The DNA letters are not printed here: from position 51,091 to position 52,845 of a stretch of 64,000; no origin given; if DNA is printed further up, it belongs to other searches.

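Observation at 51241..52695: PhoU fused directly to the Pho-regulon histidine kinase, giving a soluble TM-less and PAS-less sensor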

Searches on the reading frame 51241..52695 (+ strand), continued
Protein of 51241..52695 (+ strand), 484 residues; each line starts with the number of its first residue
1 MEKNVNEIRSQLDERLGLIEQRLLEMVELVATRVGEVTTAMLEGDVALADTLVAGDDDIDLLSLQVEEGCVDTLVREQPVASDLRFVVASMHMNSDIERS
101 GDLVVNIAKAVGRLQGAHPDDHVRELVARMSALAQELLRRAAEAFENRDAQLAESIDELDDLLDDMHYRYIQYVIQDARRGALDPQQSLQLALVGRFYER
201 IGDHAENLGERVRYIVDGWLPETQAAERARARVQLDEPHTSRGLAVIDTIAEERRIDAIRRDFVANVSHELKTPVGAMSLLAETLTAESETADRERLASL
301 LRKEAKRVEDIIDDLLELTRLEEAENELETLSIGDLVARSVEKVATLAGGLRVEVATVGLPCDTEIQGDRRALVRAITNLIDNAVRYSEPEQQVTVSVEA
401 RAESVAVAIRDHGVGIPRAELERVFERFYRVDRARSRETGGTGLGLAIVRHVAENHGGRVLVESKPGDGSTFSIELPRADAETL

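Call 27: search_protein_representatives(protein=window:51241-52692:+)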
Query: 484 residues. Proteins with E-value up to 0.001 (for the whole library): 1499720; up to 1e-10: 944223; up to 1e-30: 26521. The best 150 are listed.
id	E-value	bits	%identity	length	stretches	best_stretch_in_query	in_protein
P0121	2.6e-147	507.8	56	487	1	11-480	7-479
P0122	7.6e-119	414.0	49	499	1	9-480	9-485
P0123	3.1e-108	379.0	46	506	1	12-480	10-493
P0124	1.5e-106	373.5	43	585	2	207-478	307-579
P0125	2.9e-105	369.2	60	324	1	162-478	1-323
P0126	1.7e-101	356.8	34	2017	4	254-481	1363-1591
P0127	4.2e-96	339.1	43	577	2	240-475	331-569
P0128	4.1e-79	283.1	50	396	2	199-481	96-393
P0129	5.7e-74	266.1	33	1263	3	255-477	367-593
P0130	4.7e-70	253.2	74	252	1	6-178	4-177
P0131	1.2e-69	251.9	54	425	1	235-479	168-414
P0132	2.3e-69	251.0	34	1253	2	245-480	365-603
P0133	6.7e-69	249.4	76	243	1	6-169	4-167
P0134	9.0e-67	242.4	34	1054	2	249-479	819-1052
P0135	3.0e-66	240.7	37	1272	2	250-478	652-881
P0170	4.5e-62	226.9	44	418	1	118-480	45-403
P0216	1.8e-59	218.3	41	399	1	108-479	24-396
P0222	3.5e-59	217.4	44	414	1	130-478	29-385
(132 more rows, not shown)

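Call 28: search_protein_families(library=pfam, proteins=[P0121, P0122, P0123, P0124, P0127, P0128, P0170, P0216, P0222, P0126], max_evalue=0.001)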
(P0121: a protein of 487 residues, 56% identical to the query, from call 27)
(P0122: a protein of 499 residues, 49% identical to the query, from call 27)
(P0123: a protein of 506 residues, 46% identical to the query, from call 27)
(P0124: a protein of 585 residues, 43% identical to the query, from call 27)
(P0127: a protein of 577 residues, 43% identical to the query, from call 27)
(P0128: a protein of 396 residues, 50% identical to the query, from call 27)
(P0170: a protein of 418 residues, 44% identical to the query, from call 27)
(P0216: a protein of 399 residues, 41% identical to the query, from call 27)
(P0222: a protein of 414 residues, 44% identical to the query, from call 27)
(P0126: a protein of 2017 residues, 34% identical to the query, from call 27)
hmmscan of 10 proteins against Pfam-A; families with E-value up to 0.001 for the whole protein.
P0121 (487 aa): 5 families
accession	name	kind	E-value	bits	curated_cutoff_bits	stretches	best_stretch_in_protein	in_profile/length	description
PF02518.31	HATPase_c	-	3.3e-31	108.4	26.4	1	368-478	2-110/111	Histidine kinase-, DNA gyrase B-, and HSP90-like ATPase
PF01895.24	PhoU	-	3.5e-25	88.6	23.5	2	124-208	2-89/89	PhoU domain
PF00512.31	HisKA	-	2.2e-18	66.5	26.9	1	259-322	2-65/66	His Kinase A (phospho-acceptor) domain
PF13581.12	HATPase_c_2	-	9.7e-05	22.8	27.4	1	372-456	32-113/127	Histidine kinase-like ATPase domain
PF13589.12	HATPase_c_3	-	0.00043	20.7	25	0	373-445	4-77/137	Histidine kinase-, DNA gyrase B-, and HSP90-like ATPase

P0122 (499 aa): 3 families
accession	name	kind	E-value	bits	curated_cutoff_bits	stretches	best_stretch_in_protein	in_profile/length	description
PF01895.24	PhoU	-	6.9e-31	106.9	23.5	2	23-109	1-87/89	PhoU domain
PF02518.31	HATPase_c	-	2.2e-30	105.8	26.4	1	373-483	1-109/111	Histidine kinase-, DNA gyrase B-, and HSP90-like ATPase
PF00512.31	HisKA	-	3.3e-15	56.3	26.9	1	264-328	2-66/66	His Kinase A (phospho-acceptor) domain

P0123 (506 aa): 4 families
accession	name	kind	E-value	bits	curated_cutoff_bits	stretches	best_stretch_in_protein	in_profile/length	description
PF01895.24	PhoU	-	2.6e-36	124.3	23.5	2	22-108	2-88/89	PhoU domain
PF02518.31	HATPase_c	-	7.9e-30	104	26.4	1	381-492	1-110/111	Histidine kinase-, DNA gyrase B-, and HSP90-like ATPase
PF00512.31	HisKA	-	1.5e-13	51.1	26.9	1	265-335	2-65/66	His Kinase A (phospho-acceptor) domain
PF13581.12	HATPase_c_2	-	0.00013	22.4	27.4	1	385-467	31-110/127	Histidine kinase-like ATPase domain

P0124 (585 aa): 5 families
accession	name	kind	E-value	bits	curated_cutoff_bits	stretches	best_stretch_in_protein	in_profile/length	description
PF01895.24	PhoU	-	1.3e-34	118.8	23.5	2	20-107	1-88/89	PhoU domain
PF02518.31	HATPase_c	-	6.1e-31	107.6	26.4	1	470-579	2-109/111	Histidine kinase-, DNA gyrase B-, and HSP90-like ATPase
PF00512.31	HisKA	-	5.2e-13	49.3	26.9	1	359-424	1-66/66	His Kinase A (phospho-acceptor) domain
PF13581.12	HATPase_c_2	-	2.6e-05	24.7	27.4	1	474-562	32-113/127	Histidine kinase-like ATPase domain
PF14501.12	HATPase_c_5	-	0.00097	19.5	22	0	474-567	6-92/102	GHKL domain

P0127 (577 aa): 5 families
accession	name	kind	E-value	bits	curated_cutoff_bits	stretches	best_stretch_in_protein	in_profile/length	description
PF02518.31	HATPase_c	-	3.8e-30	105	26.4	1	462-572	1-109/111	Histidine kinase-, DNA gyrase B-, and HSP90-like ATPase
PF01895.24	PhoU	-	1.6e-28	99.3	23.5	2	123-205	4-89/89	PhoU domain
PF00512.31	HisKA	-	7.5e-14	52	26.9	1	351-415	2-66/66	His Kinase A (phospho-acceptor) domain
PF13581.12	HATPase_c_2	-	9.9e-05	22.8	27.4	1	465-569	30-126/127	Histidine kinase-like ATPase domain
PF02502.23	LacAB_rpiB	-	0.00062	20.2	24.7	0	469-510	28-69/138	Ribose/Galactose Isomerase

P0128 (396 aa): 4 families
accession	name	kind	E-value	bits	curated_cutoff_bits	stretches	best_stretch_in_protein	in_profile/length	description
PF02518.31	HATPase_c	-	8.5e-33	113.6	26.4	1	280-390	1-109/111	Histidine kinase-, DNA gyrase B-, and HSP90-like ATPase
PF01895.24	PhoU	-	7.5e-21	74.7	23.5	1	21-109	1-89/89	PhoU domain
PF00512.31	HisKA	-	1.4e-14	54.3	26.9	1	164-235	2-66/66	His Kinase A (phospho-acceptor) domain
PF13581.12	HATPase_c_2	-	1.3e-06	28.9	27.4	1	281-386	28-125/127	Histidine kinase-like ATPase domain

P0170 (418 aa): 6 families
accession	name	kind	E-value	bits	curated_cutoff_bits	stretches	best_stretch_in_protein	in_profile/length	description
PF02518.31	HATPase_c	-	8e-31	107.2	26.4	1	291-401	1-109/111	Histidine kinase-, DNA gyrase B-, and HSP90-like ATPase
PF00512.31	HisKA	-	2.8e-16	59.7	26.9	1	182-245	2-65/66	His Kinase A (phospho-acceptor) domain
PF08448.16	PAS_4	-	5.3e-06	27.1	23.1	1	83-177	2-110/110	PAS fold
PF00989.32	PAS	-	2.2e-05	24.9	22.6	0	80-106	8-31/113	PAS fold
PF13581.12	HATPase_c_2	-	4.6e-05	23.9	27.4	1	256-376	11-109/127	Histidine kinase-like ATPase domain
PF13589.12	HATPase_c_3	-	0.00065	20.2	25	0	297-369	4-77/137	Histidine kinase-, DNA gyrase B-, and HSP90-like ATPase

P0216 (399 aa): 7 families
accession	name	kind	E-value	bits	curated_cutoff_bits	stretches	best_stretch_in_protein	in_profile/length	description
PF02518.31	HATPase_c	-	2.8e-30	105.4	26.4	1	286-395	2-109/111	Histidine kinase-, DNA gyrase B-, and HSP90-like ATPase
PF00512.31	HisKA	-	1.2e-15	57.7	26.9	1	178-240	2-64/66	His Kinase A (phospho-acceptor) domain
PF13188.13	PAS_8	-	3.8e-06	27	21.8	1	75-106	3-34/65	PAS domain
PF12860.13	PAS_7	-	0.00011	22.8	27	0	107-175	51-114/115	PAS fold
PF08448.16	PAS_4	-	0.00028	21.5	23.1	0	80-173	2-110/110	PAS fold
PF13581.12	HATPase_c_2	-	0.00049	20.5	27.4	0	275-392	30-126/127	Histidine kinase-like ATPase domain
PF00989.32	PAS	-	0.00089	19.7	22.6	0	74-113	2-41/113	PAS fold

P0222 (414 aa): 2 families
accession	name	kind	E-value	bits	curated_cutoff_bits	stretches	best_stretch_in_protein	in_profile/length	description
PF02518.31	HATPase_c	-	3.8e-29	101.8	26.4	1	275-386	1-110/111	Histidine kinase-, DNA gyrase B-, and HSP90-like ATPase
PF00512.31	HisKA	-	3.7e-16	59.4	26.9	1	167-230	2-65/66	His Kinase A (phospho-acceptor) domain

P0126 (2017 aa): 9 families
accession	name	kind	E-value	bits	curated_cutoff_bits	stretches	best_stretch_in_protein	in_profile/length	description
PF02518.31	HATPase_c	-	3.6e-120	394.9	26.4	4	1480-1588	2-109/111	Histidine kinase-, DNA gyrase B-, and HSP90-like ATPase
PF00512.31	HisKA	-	2.1e-58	194.7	26.9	4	780-852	1-66/66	His Kinase A (phospho-acceptor) domain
PF00072.30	Response_reg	-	1.6e-52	176.8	30.2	2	1637-1748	1-111/111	Response regulator receiver domain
PF13581.12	HATPase_c_2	-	2.4e-17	63.6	27.4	0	1895-1976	30-111/127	Histidine kinase-like ATPase domain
PF13589.12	HATPase_c_3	-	3.2e-13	50.3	25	1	1897-1970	3-80/137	Histidine kinase-, DNA gyrase B-, and HSP90-like ATPase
PF13185.12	GAF_2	-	1.6e-09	38.5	28.6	1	1212-1346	14-135/136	GAF domain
PF14501.12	HATPase_c_5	-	8.9e-08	32.4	22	0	903-990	6-89/102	GHKL domain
PF08448.16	PAS_4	-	1.8e-05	25.3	23.1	0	1087-1178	20-108/110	PAS fold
PF13492.12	GAF_3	-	0.00014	22.7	27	0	206-331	22-129/129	GAF domain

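Call 29: fold_search(model_id=the predicted structure, library=pdb)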
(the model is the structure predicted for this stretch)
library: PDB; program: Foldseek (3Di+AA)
matches with E <= 10: 640; with E <= 0.001: 340
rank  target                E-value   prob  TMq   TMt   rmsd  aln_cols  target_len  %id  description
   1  6rh0_B                2.7e-16  1.00  0.35  0.66   5.9       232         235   34  Revisiting pH-gated conformational switch. Complex HK853-RR468 pH 5.5 (released 2020-02-19)
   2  6rh0_A                5.0e-16  1.00  0.35  0.66   5.9       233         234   34  Revisiting pH-gated conformational switch. Complex HK853-RR468 pH 5.5 (released 2020-02-19)
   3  6rh8_A                1.1e-15  1.00  0.35  0.65   6.1       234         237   34  Revisiting pH-gated conformational switch. Complex HK853 mutant H260A -RR468 mutant D53A pH 5.3 (released 2020-02-19)
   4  6rgz_A                1.3e-15  1.00  0.35  0.65   6.3       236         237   34  Revisiting pH-gated conformational switch. Complex HK853-RR468 pH 6.5 (released 2020-02-19)
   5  5uht_A                2.4e-15  1.00  0.35  0.66   5.8       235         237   34  Structure of the Thermotoga maritima HK853-BeF3-RR468 complex at pH 5.0 (released 2017-12-27)
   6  6rh7_A                3.1e-15  1.00  0.35  0.65   6.3       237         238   33  Revisiting pH-gated conformational switch. Complex HK853 mutant H260A -RR468 mutant D53A pH 7.5 (released 2020-02-19)
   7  3dge_A                3.5e-15  1.00  0.35  0.65   6.0       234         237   34  Structure of a histidine kinase-response regulator complex reveals insights into Two-component signaling and a novel c (released 2009-07-07)
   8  6rgy_B                4.0e-15  1.00  0.35  0.66   6.0       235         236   34  Revisiting pH-gated conformational switch. Complex HK853-RR468 pH 7.5 (released 2020-02-19)
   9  6rfv_B                4.4e-15  1.00  0.35  0.66   5.9       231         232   34  Revisiting pH-gated conformational switch. Complex HK853-RR468 pH 7 (released 2020-02-19)
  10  9a5d_A                5.0e-15  1.00  0.41  0.33  37.9       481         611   20  Integrative model of WALK-YYCH by crosslinking MS and deep learning (released 2024-09-18)
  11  6rgy_A                8.2e-15  1.00  0.35  0.65   5.9       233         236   34  Revisiting pH-gated conformational switch. Complex HK853-RR468 pH 7.5 (released 2020-02-19)
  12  4jas_A                1.0e-14  1.00  0.34  0.65   6.6       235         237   33  Structural basis of a rationally rewired protein-protein interface (HK853mutant A268V, A271G, T275M, V294T and D297E a (released 2013-09-04)
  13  6rfv_A                1.2e-14  1.00  0.35  0.66   5.9       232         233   34  Revisiting pH-gated conformational switch. Complex HK853-RR468 pH 7 (released 2020-02-19)
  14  4jav_B                1.2e-14  1.00  0.33  0.62   9.2       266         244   31  Structural basis of a rationally rewired protein-protein interface (HK853wt and RR468mutant V13P, L14I, I17M and N21V) (released 2013-09-04)
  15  6rh7_B                1.5e-14  1.00  0.34  0.66   6.1       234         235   34  Revisiting pH-gated conformational switch. Complex HK853 mutant H260A -RR468 mutant D53A pH 7.5 (released 2020-02-19)
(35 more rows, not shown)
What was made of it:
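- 52018..52209 (+): HisKA/DHp (aa 260-323) with phospho-acceptor His269 in SHELKTP. The fold matches HK853, WalK and similar kinases (call 29).
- On PhoR/SenX3-type Pho-regulon histidine kinase: The fold matches HK853, WalK and CusS cores (call 29).
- The kinase half matches solved HK853, WalK and CusS cores (call 29).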

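Call 31: list_cluster_members(proteins=[P0121, P0122, P0123, P0124, P0127, P0128, P0001])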
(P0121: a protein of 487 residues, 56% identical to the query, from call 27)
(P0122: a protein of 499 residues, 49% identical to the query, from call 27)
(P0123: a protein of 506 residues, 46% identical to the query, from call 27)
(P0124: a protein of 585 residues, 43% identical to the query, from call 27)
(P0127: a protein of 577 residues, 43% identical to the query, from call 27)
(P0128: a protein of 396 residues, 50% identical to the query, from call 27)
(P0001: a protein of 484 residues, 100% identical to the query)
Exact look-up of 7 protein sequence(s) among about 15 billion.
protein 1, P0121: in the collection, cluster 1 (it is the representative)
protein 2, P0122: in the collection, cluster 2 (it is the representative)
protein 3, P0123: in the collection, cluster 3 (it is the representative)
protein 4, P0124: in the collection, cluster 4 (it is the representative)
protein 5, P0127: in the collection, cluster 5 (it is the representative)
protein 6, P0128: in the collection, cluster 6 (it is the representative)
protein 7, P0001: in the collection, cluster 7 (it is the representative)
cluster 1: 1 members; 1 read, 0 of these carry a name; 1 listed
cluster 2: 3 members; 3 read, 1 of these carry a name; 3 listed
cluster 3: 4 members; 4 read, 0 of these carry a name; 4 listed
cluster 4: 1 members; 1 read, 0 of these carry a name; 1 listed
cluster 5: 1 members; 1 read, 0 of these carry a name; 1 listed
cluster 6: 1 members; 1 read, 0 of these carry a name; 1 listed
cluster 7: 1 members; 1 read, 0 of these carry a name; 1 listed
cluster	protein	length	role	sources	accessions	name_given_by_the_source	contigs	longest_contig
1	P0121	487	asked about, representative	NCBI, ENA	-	-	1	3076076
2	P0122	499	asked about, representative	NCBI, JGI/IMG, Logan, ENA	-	-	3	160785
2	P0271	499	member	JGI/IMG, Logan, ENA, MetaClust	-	\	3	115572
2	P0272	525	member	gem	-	-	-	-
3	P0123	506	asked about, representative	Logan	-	-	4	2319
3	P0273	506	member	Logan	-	-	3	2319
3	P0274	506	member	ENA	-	-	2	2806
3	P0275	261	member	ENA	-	-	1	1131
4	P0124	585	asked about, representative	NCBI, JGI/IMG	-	-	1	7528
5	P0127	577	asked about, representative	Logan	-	-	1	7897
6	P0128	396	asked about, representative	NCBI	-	-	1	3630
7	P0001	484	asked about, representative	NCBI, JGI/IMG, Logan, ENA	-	-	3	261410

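Call 32: find_encoding_contigs(protein=P0124, flank=8000, max_places=3)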
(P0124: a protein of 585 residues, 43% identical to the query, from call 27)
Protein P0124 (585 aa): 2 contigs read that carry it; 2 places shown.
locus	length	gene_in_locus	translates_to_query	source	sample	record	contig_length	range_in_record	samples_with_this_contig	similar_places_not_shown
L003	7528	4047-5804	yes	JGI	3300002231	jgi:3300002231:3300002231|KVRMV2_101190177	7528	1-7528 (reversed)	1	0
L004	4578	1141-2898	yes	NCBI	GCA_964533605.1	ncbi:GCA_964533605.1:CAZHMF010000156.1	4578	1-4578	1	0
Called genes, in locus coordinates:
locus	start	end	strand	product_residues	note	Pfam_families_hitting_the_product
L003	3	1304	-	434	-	?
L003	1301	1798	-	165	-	-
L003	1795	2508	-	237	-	-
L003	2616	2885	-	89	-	-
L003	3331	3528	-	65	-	-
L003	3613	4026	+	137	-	PF00005:ABC_tran, PF13304:AAA_21 (weak)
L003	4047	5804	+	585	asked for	PF01895:PhoU, PF00512:HisKA, PF02518:HATPase_c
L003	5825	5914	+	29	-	-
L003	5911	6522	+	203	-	PF00072:Response_reg, PF00486:Trans_reg_C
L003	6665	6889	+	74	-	-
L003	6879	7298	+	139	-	PF01850:PIN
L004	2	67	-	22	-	?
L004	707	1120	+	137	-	PF00005:ABC_tran, PF13304:AAA_21 (weak)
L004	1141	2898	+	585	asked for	PF01895:PhoU, PF00512:HisKA, PF02518:HATPase_c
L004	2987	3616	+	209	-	PF00072:Response_reg, PF00486:Trans_reg_C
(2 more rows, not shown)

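Call 33: find_encoding_contigs(protein=P0127, flank=8000, max_places=3)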
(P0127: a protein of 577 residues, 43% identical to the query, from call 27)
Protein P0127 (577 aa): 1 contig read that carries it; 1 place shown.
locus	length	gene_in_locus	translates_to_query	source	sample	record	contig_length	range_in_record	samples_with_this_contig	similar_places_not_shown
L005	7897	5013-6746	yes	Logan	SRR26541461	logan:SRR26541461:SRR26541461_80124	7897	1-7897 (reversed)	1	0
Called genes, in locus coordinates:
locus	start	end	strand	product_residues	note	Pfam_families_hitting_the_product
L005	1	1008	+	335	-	?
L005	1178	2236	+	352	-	PF12849:PBP_like_2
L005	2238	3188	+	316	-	PF00528:BPD_transp_1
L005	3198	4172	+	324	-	PF00528:BPD_transp_1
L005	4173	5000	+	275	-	PF02463:SMC_N (faint), PF00005:ABC_tran, PF13304:AAA_21 (weak)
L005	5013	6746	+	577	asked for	PF01895:PhoU, PF00512:HisKA, PF02518:HATPase_c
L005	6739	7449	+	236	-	PF00072:Response_reg, PF23198:PDE8A_N (weak), PF00486:Trans_reg_C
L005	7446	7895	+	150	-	?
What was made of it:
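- Closest known: PhoU-PAS-HisKA-HATPase_c fusions. Same: The same operon position, pstSCAB-(fusion)-RR (calls 32, 33).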
